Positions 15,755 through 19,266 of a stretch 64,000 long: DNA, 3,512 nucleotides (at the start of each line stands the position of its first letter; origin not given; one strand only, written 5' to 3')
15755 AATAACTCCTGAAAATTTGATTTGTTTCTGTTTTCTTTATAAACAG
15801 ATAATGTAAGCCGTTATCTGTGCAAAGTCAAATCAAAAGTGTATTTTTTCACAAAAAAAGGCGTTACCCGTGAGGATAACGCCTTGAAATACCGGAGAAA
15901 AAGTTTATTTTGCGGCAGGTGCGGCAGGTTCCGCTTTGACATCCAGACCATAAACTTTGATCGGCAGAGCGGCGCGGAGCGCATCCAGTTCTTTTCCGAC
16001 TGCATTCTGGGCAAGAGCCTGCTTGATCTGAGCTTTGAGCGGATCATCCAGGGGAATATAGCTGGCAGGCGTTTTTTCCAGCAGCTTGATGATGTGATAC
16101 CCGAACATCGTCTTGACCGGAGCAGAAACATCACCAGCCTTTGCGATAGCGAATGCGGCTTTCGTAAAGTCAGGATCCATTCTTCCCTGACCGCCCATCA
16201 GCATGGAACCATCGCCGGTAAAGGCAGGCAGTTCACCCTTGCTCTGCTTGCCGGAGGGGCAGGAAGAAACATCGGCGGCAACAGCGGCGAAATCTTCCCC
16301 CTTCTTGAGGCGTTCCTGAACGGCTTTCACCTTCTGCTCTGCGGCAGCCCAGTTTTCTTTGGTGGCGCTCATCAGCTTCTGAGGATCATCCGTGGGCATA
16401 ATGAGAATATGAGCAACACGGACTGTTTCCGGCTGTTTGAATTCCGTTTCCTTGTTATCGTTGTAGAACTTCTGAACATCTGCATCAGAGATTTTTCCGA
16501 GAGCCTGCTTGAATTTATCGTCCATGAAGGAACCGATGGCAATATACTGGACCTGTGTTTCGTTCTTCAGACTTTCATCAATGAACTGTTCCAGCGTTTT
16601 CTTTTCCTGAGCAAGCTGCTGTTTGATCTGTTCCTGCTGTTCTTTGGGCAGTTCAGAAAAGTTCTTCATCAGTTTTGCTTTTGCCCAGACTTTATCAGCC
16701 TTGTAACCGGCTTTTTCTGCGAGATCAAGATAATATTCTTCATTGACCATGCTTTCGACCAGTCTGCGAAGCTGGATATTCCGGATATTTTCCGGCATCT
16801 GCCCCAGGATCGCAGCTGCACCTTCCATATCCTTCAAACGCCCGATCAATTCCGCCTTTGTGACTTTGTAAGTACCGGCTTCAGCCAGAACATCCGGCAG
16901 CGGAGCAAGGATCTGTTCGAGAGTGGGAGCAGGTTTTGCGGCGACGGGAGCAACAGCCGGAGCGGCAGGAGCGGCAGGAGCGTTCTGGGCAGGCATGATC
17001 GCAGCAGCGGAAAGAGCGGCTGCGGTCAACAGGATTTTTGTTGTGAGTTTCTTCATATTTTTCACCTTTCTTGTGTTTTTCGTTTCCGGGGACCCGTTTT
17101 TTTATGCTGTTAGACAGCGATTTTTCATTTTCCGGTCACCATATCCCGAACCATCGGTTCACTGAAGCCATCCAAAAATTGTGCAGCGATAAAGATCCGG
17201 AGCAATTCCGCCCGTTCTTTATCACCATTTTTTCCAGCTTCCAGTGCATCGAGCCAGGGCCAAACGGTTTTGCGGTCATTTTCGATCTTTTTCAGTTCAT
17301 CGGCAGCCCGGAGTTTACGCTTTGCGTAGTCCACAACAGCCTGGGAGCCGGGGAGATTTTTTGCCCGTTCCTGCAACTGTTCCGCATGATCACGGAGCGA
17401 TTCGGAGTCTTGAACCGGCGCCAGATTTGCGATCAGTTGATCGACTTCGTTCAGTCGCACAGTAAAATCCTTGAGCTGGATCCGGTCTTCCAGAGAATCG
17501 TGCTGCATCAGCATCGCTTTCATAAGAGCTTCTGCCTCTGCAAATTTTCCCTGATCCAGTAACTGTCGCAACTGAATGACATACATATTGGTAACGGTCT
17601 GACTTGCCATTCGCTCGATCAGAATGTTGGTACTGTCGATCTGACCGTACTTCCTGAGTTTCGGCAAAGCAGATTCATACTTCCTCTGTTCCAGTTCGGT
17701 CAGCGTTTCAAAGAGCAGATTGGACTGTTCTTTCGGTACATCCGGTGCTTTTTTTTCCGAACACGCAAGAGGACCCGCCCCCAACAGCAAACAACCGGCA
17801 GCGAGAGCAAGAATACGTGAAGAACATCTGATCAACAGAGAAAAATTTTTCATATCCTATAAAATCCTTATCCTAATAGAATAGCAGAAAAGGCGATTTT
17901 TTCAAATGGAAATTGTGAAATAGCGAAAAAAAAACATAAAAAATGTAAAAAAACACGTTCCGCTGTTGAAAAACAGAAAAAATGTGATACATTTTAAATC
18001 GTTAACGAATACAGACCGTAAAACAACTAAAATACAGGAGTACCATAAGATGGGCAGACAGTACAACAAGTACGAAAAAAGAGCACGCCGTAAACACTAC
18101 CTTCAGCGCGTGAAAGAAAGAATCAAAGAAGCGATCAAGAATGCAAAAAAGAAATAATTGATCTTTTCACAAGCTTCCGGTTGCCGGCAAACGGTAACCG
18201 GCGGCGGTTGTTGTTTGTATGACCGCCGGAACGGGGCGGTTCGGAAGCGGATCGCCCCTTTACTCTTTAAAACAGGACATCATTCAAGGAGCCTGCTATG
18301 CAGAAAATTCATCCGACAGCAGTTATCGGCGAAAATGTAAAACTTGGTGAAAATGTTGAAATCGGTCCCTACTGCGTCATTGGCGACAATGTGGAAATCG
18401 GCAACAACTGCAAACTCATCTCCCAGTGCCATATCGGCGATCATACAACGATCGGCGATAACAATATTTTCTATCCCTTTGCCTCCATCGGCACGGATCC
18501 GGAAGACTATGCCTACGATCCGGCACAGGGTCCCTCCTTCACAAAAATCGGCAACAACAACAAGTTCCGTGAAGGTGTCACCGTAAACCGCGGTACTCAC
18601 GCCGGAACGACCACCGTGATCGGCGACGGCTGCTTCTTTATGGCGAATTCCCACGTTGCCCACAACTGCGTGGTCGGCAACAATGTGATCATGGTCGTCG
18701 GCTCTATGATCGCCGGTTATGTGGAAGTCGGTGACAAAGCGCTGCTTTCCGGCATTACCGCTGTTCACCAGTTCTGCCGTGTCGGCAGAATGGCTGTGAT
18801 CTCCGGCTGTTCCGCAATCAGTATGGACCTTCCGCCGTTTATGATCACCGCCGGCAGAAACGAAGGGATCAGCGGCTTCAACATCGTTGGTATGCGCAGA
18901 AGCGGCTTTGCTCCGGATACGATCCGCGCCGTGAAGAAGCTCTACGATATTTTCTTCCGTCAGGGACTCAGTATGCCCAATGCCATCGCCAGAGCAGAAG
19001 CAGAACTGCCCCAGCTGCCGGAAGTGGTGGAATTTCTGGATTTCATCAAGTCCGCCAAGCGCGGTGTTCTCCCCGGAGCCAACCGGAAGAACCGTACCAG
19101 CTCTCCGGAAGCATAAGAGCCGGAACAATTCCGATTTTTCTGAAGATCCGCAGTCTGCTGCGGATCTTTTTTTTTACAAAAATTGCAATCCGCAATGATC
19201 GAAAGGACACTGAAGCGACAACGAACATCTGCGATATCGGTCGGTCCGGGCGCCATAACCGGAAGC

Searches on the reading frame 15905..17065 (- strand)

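Call 97: search_protein_families(library=pfam, proteins=[window:15905-17065:-])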
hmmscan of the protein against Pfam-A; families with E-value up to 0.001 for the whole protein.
window:15905-17065:- (386 aa): 3 families
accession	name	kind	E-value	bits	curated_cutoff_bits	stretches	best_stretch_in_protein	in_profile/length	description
PF13616.12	Rotamase_3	-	8.7e-22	78.3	22.5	1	205-332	11-116/116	PPIC-type PPIASE domain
PF00639.27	Rotamase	-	8.1e-21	75.3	21.7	1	219-328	1-95/97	PPIC-type PPIASE domain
PF13145.12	Rotamase_2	-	1.7e-14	55.1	27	1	192-341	1-118/121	PPIC-type PPIASE domain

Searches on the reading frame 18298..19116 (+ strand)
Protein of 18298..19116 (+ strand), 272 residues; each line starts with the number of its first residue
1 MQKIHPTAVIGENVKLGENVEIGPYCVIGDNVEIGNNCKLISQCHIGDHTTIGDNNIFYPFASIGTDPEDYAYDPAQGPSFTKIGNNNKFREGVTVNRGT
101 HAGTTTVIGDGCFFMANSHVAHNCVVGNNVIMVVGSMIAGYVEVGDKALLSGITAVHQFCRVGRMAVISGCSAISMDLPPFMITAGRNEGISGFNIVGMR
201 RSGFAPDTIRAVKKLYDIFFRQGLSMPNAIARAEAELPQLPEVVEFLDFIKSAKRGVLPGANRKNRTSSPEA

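Call 97: search_protein_families(library=pfam, proteins=[window:18298-19116:+])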
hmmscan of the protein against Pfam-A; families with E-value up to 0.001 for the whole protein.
window:18298-19116:+ (272 aa): 6 families
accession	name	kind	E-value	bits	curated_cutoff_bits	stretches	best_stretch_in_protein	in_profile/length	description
PF00132.30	Hexapep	-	2.6e-25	87.5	27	3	106-139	2-35/36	Bacterial transferase hexapeptide (six repeats)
PF13720.11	Acetyltransf_11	-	1.4e-23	83.6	24.5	1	177-257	1-81/82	Udp N-acetylglucosamine O-acyltransferase; Domain 2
PF25084.1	LbH_EIF2B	-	1.1e-12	48.3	54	2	3-55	17-67/105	EIF2B subunit epsilon LbH domain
PF25087.1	GMPPB_C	-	1.7e-06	28.1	39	0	4-51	7-53/110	GMPPB C-terminal domain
PF21711.3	DCTN5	-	5.4e-05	23.4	40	0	17-67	99-149/182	Dynactin subunit 5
PF07959.18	Fucose_pyrophosphorylase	-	0.0001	21.9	34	0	9-55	291-338/418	Fucose pyrophosphorylase domain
